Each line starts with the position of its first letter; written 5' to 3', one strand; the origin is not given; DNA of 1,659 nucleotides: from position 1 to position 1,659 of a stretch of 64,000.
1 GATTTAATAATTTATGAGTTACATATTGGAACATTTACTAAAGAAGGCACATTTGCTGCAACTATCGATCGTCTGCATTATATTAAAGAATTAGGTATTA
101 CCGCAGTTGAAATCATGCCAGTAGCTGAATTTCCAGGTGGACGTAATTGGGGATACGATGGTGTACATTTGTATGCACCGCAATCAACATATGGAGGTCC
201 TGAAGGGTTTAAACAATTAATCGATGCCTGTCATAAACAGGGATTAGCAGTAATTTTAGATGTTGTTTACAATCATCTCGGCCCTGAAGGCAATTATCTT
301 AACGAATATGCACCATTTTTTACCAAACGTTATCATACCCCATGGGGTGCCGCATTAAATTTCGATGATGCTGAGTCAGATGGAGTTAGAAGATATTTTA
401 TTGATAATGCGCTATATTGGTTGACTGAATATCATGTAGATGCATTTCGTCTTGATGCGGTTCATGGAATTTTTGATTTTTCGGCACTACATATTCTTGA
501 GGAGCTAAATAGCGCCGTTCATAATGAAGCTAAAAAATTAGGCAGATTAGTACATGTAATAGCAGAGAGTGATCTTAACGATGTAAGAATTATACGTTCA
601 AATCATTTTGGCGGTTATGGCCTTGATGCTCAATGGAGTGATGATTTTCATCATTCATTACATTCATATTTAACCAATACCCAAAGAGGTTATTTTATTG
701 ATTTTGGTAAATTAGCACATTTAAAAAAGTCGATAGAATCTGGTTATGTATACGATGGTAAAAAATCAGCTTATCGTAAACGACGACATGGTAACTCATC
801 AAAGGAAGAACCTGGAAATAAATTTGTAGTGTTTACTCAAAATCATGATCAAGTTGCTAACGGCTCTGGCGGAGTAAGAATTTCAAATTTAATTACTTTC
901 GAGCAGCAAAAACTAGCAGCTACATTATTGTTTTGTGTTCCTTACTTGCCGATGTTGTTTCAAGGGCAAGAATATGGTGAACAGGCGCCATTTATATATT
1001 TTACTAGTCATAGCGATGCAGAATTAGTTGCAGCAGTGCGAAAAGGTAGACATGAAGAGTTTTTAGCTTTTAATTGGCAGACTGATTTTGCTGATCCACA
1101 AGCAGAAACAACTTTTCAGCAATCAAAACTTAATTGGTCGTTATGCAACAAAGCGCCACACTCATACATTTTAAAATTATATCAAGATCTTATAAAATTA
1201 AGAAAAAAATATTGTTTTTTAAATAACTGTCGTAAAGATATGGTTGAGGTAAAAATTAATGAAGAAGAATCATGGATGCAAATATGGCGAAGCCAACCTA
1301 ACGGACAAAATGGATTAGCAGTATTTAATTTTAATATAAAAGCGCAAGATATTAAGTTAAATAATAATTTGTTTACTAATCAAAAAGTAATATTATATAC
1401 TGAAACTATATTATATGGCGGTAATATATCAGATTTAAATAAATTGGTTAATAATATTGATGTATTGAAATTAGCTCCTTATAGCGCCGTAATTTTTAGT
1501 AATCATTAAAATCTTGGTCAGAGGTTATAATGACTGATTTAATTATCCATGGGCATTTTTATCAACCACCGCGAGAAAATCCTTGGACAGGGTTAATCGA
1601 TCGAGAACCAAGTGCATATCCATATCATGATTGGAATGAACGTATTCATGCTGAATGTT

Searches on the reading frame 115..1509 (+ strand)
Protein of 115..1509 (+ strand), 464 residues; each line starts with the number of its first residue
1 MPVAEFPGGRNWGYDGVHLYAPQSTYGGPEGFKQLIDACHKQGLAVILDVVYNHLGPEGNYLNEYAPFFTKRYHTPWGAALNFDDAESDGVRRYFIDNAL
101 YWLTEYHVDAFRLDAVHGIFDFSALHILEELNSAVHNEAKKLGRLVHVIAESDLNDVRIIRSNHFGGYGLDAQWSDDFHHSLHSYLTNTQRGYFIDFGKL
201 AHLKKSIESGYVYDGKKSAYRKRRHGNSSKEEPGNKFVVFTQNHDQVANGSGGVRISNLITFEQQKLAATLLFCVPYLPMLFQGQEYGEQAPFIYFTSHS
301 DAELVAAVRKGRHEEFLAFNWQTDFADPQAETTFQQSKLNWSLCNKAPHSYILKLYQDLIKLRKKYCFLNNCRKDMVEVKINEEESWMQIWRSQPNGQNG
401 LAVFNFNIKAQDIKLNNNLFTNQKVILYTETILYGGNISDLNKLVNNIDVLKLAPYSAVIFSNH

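Call 63: search_protein_families(library=pfam, proteins=[window:115-1509:+], max_evalue=0.0001)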
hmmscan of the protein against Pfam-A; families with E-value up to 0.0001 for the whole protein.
window:115-1509:+ (464 aa): 1 family
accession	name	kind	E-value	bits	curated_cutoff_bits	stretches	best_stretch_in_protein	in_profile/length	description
PF00128.31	Alpha-amylase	-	1.4e-21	77.7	22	2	87-369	162-443/446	Alpha amylase, catalytic domain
